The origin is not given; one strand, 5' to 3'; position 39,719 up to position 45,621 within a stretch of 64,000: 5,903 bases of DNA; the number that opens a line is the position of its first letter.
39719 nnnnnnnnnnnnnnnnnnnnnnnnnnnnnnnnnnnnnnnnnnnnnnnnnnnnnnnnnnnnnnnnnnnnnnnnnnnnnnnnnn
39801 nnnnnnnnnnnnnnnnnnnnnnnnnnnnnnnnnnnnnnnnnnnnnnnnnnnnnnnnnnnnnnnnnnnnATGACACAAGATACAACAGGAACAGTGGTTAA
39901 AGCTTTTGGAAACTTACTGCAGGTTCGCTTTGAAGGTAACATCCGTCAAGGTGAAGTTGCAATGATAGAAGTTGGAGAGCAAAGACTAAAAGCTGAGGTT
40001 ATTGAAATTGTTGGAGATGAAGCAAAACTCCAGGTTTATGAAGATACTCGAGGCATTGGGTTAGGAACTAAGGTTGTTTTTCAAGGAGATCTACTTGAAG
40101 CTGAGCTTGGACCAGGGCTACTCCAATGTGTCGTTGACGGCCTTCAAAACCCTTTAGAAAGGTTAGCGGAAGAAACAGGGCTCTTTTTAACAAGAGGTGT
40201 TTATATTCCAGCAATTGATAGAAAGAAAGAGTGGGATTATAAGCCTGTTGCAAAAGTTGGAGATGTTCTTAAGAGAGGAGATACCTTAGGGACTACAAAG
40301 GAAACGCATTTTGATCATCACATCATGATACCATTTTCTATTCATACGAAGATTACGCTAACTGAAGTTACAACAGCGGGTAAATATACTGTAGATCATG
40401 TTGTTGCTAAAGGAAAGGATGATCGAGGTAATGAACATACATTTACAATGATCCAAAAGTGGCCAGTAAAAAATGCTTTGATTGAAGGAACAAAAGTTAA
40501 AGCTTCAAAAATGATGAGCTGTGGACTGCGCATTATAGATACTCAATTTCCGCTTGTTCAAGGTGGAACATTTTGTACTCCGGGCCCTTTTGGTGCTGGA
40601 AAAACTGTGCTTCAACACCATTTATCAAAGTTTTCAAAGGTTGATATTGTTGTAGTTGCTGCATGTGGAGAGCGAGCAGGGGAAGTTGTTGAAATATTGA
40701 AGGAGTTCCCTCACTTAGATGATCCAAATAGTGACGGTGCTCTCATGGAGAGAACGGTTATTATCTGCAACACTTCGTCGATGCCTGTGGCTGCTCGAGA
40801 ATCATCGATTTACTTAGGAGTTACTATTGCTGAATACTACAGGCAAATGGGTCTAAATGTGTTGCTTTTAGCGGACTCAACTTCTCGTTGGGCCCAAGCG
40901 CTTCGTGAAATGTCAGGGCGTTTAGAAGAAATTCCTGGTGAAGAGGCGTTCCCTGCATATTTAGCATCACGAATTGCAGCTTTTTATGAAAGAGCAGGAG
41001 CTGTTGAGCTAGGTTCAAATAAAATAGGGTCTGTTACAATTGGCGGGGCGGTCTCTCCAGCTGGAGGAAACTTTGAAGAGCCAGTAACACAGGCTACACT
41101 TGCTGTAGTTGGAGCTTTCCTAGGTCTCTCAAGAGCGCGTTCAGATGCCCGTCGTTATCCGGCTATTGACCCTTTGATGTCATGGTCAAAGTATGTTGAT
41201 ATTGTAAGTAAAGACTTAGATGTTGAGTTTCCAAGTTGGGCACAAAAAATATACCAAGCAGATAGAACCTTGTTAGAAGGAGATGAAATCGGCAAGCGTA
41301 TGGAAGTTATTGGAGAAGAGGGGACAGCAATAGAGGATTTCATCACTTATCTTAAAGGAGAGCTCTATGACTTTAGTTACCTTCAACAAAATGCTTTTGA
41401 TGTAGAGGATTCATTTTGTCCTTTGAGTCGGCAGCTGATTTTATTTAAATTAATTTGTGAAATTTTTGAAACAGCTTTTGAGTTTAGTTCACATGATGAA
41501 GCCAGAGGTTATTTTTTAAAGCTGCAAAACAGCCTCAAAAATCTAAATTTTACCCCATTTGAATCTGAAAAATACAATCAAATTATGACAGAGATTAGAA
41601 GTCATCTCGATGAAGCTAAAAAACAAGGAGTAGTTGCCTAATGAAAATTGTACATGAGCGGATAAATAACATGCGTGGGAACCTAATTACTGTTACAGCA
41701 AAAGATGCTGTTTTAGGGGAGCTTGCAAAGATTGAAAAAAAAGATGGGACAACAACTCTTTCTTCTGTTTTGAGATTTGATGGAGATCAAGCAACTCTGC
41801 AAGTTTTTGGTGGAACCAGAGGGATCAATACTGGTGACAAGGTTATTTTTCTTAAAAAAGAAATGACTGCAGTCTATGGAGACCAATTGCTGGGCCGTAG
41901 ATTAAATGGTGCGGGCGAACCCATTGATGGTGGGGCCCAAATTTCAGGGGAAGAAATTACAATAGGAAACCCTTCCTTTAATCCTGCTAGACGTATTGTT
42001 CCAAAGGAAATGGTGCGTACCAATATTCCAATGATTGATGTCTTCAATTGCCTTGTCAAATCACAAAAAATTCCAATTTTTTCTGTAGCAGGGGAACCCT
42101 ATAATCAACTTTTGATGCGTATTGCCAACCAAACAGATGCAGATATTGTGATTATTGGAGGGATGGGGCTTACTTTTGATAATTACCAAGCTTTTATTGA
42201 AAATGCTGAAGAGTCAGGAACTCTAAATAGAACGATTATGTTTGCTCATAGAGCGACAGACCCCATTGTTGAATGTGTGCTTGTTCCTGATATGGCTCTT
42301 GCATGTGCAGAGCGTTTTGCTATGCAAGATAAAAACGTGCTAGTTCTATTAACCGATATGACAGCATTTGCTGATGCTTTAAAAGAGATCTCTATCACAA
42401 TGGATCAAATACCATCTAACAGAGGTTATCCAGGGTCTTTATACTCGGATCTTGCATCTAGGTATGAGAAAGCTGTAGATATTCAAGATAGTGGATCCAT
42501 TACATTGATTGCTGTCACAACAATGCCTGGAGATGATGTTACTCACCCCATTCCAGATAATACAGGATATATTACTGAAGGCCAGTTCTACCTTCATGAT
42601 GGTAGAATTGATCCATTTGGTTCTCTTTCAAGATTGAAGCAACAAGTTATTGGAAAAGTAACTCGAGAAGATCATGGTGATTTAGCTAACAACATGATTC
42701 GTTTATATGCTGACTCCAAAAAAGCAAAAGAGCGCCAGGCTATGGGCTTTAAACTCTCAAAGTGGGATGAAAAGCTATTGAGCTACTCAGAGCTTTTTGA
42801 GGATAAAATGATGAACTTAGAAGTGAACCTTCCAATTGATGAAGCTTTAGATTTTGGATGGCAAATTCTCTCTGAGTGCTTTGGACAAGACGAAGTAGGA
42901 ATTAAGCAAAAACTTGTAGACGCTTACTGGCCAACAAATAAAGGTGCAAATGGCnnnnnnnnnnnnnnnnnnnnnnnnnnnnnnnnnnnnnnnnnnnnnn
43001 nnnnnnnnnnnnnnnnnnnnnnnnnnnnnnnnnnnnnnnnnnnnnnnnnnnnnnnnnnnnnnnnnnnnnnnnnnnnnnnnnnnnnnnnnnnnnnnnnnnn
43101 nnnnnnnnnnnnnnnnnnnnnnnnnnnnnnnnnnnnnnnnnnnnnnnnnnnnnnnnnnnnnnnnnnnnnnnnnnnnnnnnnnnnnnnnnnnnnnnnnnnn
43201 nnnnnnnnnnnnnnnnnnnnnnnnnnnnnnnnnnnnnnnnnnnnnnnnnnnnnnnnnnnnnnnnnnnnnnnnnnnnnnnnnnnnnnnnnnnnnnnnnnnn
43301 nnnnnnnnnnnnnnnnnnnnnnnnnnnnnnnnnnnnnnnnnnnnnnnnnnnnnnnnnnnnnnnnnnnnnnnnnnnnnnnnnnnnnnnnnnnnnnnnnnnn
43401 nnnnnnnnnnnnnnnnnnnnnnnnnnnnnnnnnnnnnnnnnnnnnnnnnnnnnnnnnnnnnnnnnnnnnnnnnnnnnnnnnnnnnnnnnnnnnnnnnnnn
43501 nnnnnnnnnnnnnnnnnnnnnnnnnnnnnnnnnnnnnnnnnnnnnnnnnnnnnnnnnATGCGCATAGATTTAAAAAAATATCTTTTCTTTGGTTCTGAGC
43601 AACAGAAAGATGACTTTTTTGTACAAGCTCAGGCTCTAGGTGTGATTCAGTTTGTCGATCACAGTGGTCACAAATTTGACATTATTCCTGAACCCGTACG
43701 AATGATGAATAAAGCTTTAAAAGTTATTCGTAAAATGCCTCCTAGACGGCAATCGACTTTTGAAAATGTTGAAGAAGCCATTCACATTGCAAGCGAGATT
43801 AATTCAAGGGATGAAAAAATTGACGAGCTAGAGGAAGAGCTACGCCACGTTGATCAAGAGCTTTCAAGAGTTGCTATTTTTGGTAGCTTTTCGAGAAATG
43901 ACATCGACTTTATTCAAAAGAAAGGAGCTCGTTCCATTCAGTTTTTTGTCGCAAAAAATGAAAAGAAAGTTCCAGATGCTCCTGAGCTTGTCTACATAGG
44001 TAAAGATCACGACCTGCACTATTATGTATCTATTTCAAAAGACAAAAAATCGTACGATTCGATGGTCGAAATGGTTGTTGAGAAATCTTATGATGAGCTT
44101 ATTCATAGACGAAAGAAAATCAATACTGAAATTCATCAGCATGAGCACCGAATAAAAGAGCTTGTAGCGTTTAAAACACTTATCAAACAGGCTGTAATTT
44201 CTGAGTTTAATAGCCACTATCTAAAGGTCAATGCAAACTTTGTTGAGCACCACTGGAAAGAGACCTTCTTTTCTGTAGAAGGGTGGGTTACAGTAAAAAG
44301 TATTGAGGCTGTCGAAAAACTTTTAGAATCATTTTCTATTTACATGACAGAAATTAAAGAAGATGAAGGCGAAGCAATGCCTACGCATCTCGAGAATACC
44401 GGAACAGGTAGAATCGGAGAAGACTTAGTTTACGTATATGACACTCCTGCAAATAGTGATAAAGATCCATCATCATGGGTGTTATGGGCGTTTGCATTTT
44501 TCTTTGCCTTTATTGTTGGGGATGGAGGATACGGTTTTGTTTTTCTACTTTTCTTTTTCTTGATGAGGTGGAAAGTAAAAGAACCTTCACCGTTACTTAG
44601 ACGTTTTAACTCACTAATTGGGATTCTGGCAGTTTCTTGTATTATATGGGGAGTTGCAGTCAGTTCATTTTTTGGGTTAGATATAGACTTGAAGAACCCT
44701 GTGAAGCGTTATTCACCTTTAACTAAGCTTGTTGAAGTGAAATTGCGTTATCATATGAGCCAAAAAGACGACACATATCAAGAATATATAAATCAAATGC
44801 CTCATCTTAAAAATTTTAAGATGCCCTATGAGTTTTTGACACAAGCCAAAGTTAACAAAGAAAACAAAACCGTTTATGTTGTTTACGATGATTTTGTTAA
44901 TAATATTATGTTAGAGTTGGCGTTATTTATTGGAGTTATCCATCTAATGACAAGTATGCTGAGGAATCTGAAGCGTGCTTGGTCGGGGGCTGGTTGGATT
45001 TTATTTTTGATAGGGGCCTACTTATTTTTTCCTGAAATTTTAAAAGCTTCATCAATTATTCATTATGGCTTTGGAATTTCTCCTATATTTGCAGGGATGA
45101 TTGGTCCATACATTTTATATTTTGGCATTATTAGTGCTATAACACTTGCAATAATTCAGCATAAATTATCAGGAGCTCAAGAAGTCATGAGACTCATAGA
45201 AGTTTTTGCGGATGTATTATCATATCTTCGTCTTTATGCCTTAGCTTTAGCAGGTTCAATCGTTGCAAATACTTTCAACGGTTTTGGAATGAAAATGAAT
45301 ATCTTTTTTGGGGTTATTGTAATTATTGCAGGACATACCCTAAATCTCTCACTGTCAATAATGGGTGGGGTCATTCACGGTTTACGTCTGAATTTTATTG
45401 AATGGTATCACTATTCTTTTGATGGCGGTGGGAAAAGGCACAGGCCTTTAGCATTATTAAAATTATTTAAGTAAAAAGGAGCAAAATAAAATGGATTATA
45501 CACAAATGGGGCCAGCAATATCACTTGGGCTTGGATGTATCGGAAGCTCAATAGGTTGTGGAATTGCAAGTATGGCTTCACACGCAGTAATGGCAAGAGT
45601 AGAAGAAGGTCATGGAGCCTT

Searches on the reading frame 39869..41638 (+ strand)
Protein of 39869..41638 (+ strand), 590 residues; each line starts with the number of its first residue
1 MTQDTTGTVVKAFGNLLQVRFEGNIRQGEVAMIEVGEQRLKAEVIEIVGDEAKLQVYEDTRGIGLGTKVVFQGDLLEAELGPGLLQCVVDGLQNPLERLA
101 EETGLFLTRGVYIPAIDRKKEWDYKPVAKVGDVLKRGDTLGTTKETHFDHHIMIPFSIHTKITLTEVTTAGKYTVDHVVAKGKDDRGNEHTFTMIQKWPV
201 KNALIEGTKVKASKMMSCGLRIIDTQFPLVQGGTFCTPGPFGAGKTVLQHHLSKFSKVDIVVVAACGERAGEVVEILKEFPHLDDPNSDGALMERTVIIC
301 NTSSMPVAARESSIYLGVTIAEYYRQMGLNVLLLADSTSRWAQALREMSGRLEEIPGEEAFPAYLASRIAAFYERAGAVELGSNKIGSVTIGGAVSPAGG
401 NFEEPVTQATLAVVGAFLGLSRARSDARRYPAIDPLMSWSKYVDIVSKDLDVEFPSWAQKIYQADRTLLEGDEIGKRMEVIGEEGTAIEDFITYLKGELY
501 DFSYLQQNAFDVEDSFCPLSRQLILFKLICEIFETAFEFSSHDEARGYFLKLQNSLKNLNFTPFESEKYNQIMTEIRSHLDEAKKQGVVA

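Call 32: search_protein_families(library=pfam, proteins=[window:39869-41638:+], max_evalue=0.001)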
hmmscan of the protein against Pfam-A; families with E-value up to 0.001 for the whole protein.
window:39869-41638:+ (590 aa): 4 families
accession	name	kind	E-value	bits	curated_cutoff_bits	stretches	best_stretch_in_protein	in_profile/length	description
PF00006.31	ATP-synt_ab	-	1.3e-65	221.4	29.5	1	219-440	1-213/213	ATP synthase alpha/beta family, nucleotide-binding domain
PF16886.11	ATP-synt_ab_Xtn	-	4.9e-26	90.7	25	1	113-201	1-88/88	ATPsynthase alpha/beta subunit barrel-sandwich domain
PF02874.29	ATP-synt_ab_N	-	7.5e-09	36.4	20.9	1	9-73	1-69/69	ATP synthase alpha/beta family, beta-barrel domain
PF22919.1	ATP-synt_VA_C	-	2.4e-06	27.9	24.7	1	452-528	10-83/101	C-terminal domain of V and A type ATP synthase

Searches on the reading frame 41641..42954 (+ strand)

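Call 34: search_protein_families(library=pfam, proteins=[window:41641-42954:+], max_evalue=0.001)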
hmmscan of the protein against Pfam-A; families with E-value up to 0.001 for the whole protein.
window:41641-42954:+ (438 aa): 3 families
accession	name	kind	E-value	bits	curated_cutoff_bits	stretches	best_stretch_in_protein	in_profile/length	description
PF00006.31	ATP-synt_ab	-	2.6e-54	184.6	29.5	1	129-319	2-194/213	ATP synthase alpha/beta family, nucleotide-binding domain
PF22919.1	ATP-synt_VA_C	-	9.4e-13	48.5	24.7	1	338-430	4-101/101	C-terminal domain of V and A type ATP synthase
PF02874.29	ATP-synt_ab_N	-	9.9e-10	39.2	20.9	1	13-71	6-68/69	ATP synthase alpha/beta family, beta-barrel domain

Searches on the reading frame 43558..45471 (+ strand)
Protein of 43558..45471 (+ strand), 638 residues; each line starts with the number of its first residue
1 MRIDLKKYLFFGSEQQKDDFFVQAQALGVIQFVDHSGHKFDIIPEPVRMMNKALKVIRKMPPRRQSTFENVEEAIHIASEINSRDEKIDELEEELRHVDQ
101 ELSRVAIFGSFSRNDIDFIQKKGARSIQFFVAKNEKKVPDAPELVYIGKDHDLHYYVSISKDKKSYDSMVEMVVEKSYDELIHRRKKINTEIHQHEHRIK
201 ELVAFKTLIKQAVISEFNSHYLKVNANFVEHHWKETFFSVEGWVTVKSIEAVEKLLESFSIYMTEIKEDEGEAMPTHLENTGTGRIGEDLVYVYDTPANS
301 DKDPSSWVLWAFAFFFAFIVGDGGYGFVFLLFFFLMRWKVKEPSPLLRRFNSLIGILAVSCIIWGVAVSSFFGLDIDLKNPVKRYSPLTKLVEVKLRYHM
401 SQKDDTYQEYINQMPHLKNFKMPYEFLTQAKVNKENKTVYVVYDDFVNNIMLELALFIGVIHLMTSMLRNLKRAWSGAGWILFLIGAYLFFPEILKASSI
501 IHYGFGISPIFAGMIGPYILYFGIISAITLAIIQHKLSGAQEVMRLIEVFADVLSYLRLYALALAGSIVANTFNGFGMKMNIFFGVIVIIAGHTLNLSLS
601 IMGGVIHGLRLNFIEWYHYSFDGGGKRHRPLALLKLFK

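Call 32: search_protein_families(library=pfam, proteins=[window:43558-45471:+], max_evalue=0.001)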
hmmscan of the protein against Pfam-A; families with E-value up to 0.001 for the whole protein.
window:43558-45471:+ (638 aa): 1 family
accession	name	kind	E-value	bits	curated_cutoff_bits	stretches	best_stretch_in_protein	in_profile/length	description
PF01496.24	V_ATPase_I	-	1.5e-08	33.6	30.7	1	178-342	248-419/815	V-type ATPase 116kDa subunit family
